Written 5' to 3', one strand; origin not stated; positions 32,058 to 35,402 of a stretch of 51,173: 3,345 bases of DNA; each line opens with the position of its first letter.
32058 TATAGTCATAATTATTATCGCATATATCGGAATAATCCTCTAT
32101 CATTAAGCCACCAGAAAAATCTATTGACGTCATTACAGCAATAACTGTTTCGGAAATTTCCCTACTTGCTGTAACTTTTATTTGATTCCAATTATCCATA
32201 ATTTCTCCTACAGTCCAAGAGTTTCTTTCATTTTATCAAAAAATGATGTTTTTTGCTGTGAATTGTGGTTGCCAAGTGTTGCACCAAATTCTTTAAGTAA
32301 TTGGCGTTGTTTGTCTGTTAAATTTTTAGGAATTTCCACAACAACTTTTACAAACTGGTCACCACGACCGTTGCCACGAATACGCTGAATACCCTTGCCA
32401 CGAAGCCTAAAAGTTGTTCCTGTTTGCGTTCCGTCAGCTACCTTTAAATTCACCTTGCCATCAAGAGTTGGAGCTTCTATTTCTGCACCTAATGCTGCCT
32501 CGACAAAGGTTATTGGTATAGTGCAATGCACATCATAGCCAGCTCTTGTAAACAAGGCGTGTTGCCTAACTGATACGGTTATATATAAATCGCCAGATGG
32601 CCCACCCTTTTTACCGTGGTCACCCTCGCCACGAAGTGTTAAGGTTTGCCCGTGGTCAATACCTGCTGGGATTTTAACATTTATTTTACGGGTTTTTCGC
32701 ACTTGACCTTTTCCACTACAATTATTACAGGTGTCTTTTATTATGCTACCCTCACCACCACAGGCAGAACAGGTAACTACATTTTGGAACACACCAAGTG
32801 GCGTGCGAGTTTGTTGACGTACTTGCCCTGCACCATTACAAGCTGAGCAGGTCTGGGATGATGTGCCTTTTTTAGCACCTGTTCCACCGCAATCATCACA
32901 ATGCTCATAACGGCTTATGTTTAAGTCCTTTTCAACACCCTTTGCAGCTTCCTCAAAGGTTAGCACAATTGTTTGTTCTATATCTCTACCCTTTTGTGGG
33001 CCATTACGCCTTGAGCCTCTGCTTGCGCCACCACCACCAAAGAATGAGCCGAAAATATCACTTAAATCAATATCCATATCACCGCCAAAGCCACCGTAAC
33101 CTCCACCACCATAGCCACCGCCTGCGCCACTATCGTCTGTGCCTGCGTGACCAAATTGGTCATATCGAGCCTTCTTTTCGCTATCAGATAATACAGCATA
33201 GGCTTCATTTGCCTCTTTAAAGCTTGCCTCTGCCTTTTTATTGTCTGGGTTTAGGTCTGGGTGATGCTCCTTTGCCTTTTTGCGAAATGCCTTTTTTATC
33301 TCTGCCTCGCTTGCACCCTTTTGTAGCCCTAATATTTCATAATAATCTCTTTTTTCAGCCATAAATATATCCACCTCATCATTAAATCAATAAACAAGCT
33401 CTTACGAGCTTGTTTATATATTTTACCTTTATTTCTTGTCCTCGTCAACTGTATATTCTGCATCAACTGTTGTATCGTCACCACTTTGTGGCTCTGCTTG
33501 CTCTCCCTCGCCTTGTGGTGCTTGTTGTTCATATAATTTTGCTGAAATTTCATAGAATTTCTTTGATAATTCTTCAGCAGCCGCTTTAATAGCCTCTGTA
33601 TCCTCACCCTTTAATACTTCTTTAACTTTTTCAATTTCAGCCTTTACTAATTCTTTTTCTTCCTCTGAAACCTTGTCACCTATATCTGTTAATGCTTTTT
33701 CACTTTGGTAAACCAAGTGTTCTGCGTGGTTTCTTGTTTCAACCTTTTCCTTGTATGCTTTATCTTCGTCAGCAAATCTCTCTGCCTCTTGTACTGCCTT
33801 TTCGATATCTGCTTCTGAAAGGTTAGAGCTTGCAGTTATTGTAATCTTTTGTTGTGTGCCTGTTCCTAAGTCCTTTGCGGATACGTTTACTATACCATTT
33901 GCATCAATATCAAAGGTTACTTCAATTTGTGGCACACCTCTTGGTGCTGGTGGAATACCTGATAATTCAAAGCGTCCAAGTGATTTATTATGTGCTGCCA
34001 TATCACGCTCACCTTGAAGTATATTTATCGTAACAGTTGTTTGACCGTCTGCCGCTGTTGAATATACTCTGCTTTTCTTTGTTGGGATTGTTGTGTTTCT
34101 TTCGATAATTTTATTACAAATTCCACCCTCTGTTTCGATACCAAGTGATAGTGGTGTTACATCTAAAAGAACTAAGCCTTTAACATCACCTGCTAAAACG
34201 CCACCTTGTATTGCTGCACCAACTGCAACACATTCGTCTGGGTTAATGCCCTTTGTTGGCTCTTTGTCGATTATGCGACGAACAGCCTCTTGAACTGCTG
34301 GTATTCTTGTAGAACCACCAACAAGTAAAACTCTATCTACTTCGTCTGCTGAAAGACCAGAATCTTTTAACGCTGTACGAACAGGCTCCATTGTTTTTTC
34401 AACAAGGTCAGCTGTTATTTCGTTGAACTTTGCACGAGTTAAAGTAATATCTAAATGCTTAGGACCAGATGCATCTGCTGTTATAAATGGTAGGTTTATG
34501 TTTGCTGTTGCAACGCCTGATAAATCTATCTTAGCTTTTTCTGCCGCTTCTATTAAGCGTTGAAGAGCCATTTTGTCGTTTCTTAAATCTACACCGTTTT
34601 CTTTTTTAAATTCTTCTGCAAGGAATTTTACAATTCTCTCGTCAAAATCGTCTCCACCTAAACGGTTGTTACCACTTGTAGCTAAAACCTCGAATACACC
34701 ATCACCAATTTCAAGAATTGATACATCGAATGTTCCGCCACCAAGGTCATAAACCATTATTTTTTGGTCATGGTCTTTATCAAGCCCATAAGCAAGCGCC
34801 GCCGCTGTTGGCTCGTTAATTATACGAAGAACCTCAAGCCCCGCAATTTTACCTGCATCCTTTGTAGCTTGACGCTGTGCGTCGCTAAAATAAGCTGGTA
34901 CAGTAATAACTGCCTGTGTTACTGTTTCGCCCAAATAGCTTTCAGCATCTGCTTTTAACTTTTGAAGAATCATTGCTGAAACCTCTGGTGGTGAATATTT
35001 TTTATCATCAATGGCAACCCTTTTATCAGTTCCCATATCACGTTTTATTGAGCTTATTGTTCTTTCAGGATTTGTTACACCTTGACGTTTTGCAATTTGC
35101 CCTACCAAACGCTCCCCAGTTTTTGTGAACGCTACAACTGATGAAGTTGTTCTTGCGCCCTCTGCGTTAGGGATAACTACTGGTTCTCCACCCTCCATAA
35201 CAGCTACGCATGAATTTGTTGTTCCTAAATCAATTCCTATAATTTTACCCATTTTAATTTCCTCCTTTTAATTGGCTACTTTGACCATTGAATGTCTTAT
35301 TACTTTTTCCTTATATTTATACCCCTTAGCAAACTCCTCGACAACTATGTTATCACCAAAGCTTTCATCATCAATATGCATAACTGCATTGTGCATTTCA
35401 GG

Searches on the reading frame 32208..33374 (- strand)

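Call 28: search_protein_families(library=pfam, proteins=[window:32208-33374:-], max_evalue=0.00001)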
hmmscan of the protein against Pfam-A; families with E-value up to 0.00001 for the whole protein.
window:32208-33374:- (388 aa): 3 families
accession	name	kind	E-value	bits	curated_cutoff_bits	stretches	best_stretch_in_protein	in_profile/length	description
PF01556.23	DnaJ_C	-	1.2e-52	178.5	26.6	1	132-349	1-152/152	DnaJ C terminal domain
PF00226.36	DnaJ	-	8e-25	87.2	27.8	1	10-72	1-63/63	DnaJ domain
PF00684.25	DnaJ_CXXCXGXG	-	3.3e-17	62.9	32.7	1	159-223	1-65/65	DnaJ central domain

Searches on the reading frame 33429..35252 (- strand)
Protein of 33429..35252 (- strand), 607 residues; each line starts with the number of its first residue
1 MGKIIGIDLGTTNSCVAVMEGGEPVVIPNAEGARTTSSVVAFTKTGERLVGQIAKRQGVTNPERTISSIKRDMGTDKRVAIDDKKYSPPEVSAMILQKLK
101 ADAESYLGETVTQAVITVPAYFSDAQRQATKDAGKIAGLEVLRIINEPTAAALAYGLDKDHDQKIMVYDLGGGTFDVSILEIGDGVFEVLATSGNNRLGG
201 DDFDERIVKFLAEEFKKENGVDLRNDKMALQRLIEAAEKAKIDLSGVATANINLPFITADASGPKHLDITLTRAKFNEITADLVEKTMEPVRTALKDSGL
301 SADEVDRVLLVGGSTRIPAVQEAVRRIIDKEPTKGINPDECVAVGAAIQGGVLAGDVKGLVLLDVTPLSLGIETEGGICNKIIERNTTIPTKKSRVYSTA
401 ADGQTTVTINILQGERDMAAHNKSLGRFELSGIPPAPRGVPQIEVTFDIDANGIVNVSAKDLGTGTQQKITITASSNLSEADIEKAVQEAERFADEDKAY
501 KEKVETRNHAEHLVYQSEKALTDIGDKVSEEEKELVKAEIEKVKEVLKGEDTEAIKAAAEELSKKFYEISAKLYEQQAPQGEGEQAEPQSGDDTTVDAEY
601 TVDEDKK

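Call 28: search_protein_families(library=pfam, proteins=[window:33429-35252:-], max_evalue=0.00001)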
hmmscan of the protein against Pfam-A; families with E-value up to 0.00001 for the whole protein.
window:33429-35252:- (607 aa): 2 families
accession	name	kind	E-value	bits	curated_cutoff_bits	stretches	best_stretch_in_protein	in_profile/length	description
PF00012.26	HSP70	-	1.6e-246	819.7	20.6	1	4-574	1-598/599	Hsp70 protein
PF06723.19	MreB_Mbl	-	2.9e-23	82.7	27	1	4-347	3-316/327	MreB/Mbl protein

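Call 44: find_encoding_contigs(protein=P0022, flank=10000, max_places=3)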
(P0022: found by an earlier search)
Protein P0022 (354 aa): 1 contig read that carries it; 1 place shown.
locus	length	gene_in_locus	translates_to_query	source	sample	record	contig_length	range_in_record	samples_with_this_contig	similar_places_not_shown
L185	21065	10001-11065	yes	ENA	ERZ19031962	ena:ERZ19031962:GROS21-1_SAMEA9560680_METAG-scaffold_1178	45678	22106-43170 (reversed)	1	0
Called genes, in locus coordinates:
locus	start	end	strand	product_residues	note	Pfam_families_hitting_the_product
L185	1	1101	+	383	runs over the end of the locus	PF00226:DnaJ, PF01556:DnaJ_C, PF00684:DnaJ_CXXCXGXG, PF27439:DnaJ_C_2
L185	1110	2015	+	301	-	PF06325:PrmA, PF08242:Methyltransf_12 (faint), PF05175:MTS, PF13649:Methyltransf_25 (weak), PF13847:Methyltransf_31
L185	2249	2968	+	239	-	PF20260:PUA_4, PF04452:Methyltrans_RNA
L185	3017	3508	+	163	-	-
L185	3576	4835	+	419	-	PF05193:Peptidase_M16_C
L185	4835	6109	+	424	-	PF00675:Peptidase_M16, PF05193:Peptidase_M16_C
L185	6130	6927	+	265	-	PF01790:LGT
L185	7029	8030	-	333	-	PF00106:adh_short, PF01073:3Beta_HSD, PF01370:Epimerase, PF02719:Polysacc_synt_2, PF04321:RmlD_sub_bind, PF05368:NmrA (faint), PF13460:NAD_binding_10 (weak), PF16363:GDP_Man_Dehyd, +1 more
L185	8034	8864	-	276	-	PF00535:Glycos_transf_2, PF10111:Glyco_tranf_2_2, PF13641:Glyco_tranf_2_3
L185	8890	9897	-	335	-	PF00535:Glycos_transf_2, PF10111:Glyco_tranf_2_2, PF13641:Glyco_tranf_2_3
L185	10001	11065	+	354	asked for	PF04230:PS_pyruv_trans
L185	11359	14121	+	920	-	-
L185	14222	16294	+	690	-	PF07833:Cu_amine_oxidN1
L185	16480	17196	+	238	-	PF00072:Response_reg, PF04397:LytTR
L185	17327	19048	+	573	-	PF00990:GGDEF, PF00563:EAL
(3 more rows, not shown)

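Call 45: find_encoding_contigs(protein=P0021, flank=3000, max_places=3)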
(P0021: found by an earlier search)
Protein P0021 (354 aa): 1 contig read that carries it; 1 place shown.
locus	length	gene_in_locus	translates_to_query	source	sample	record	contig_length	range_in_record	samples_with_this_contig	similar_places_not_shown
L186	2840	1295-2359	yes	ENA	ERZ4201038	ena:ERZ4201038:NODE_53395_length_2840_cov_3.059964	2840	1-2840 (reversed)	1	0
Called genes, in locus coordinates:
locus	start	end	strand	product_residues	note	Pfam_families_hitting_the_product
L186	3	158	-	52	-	?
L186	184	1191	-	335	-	PF00535:Glycos_transf_2, PF10111:Glyco_tranf_2_2, PF13641:Glyco_tranf_2_3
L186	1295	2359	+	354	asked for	PF04230:PS_pyruv_trans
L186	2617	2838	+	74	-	?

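Call 46: find_encoding_contigs(protein=P0020, flank=3000, max_places=3)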
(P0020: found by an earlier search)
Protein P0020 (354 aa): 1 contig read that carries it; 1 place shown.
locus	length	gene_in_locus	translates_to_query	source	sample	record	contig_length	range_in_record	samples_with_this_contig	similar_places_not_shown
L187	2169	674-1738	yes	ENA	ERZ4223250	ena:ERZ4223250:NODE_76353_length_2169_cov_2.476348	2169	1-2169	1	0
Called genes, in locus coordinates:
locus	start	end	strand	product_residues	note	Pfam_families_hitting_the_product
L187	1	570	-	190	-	?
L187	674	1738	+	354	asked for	PF04230:PS_pyruv_trans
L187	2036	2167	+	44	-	?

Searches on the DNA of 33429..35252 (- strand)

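Call 47: search_rna_families(sources=[L185, L186, L187], threshold=gathering, show_alignments=4)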
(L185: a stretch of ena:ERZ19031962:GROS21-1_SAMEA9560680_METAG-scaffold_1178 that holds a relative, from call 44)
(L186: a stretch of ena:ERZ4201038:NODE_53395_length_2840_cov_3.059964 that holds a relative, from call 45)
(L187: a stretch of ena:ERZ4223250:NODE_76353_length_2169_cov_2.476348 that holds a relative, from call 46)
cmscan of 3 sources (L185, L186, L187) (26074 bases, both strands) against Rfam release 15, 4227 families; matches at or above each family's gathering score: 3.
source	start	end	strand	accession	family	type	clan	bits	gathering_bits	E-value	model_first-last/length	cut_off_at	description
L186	2417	2509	+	RF01051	c-di-GMP-I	Cis-reg; riboswitch;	CL00126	60.7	35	8.3e-10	1-87/87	no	c-di-GMP-I riboswitch aptamer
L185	11123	11207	+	RF01051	c-di-GMP-I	Cis-reg; riboswitch;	CL00126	59.9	35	1.3e-09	1-87/87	no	c-di-GMP-I riboswitch aptamer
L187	1796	1880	+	RF01051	c-di-GMP-I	Cis-reg; riboswitch;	CL00126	59.9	35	1.3e-09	1-87/87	no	c-di-GMP-I riboswitch aptamer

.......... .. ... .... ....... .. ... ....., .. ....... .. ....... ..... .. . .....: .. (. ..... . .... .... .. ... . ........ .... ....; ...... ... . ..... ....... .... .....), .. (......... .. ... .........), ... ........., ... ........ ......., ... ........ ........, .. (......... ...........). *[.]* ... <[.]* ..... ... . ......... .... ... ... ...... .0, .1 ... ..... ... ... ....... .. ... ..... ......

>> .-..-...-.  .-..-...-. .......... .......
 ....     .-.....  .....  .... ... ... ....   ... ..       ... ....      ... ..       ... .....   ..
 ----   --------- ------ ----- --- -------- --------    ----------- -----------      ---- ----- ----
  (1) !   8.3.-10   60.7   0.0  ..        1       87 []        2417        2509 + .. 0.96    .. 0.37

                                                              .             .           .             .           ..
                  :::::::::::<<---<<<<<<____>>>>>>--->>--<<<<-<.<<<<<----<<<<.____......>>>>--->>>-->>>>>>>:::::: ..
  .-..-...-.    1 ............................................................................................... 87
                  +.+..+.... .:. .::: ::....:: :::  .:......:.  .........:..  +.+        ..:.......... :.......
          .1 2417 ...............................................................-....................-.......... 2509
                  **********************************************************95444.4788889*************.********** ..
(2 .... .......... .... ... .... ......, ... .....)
